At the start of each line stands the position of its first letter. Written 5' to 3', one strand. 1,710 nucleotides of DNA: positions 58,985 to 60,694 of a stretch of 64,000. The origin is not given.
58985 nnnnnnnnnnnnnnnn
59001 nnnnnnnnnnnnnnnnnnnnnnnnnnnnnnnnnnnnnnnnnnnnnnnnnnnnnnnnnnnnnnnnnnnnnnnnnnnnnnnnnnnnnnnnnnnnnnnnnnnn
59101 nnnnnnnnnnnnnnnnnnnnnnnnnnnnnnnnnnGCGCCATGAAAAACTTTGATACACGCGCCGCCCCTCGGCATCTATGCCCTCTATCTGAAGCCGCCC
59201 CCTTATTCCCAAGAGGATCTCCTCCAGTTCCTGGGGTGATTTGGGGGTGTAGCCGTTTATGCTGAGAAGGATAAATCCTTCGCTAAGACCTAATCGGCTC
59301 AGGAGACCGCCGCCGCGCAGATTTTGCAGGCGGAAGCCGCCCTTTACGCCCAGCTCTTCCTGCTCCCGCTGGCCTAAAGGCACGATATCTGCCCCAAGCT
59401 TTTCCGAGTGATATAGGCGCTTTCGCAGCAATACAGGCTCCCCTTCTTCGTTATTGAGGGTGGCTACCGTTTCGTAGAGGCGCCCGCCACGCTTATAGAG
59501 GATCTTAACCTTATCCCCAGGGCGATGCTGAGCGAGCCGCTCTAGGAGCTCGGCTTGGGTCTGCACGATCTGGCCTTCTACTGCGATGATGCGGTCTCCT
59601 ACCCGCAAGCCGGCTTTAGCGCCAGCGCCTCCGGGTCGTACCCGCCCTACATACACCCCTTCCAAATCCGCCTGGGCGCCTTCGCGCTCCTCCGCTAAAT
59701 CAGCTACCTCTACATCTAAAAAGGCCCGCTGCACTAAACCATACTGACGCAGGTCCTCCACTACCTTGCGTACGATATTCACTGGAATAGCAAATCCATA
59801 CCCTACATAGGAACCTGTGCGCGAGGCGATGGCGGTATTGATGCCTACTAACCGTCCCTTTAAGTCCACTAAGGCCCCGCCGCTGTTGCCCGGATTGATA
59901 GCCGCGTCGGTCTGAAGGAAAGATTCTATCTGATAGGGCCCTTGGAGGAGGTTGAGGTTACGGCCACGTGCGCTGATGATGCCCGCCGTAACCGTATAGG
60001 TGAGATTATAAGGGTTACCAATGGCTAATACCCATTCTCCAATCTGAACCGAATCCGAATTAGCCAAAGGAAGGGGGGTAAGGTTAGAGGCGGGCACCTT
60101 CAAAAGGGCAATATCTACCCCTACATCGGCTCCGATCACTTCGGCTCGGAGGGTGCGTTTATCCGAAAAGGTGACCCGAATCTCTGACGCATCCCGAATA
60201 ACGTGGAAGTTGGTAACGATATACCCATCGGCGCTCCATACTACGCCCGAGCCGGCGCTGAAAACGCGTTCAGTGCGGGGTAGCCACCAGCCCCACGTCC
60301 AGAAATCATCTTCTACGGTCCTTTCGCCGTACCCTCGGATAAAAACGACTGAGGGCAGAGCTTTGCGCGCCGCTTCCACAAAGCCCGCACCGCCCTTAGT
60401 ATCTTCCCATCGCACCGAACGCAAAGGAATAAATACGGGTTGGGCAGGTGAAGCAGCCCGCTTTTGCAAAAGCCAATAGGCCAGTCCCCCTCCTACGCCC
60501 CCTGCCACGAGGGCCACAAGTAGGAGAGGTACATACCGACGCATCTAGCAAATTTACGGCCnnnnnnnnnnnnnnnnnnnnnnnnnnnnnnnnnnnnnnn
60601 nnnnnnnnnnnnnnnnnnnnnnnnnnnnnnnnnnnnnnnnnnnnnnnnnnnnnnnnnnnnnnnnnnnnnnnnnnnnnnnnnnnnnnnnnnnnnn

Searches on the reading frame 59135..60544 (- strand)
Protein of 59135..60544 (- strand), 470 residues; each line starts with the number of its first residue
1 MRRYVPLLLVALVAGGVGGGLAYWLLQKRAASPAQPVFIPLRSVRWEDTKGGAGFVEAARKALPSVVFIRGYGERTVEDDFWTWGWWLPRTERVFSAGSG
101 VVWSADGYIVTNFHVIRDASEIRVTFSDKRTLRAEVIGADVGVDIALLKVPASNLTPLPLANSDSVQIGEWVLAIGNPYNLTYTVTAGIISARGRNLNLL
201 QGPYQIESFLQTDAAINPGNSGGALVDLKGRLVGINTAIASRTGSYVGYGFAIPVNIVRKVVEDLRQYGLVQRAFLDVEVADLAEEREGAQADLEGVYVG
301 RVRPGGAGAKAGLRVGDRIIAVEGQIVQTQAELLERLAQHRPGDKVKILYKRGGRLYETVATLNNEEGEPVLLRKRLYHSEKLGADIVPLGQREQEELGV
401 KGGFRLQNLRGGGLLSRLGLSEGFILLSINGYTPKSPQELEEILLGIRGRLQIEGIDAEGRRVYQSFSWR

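Call 17: search_protein_families(library=pfam, proteins=[window:59135-60544:-], max_evalue=0.0001)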
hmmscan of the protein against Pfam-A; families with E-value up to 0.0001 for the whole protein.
window:59135-60544:- (470 aa): 5 families
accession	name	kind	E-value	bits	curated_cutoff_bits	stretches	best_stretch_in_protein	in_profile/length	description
PF13365.12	Trypsin_2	-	5e-37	128.3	27.6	1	98-235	1-144/144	Trypsin-like peptidase domain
PF00089.32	Trypsin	-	6.1e-18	65.9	20.6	1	99-261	28-219/220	Trypsin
PF13180.12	PDZ_2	-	8.8e-13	48.8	27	1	289-357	12-74/80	PDZ domain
PF17820.7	PDZ_6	-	1.1e-11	44.7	27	1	299-352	2-54/54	PDZ domain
PF00595.29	PDZ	-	2.6e-09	37.8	23.2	1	291-349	23-79/81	PDZ domain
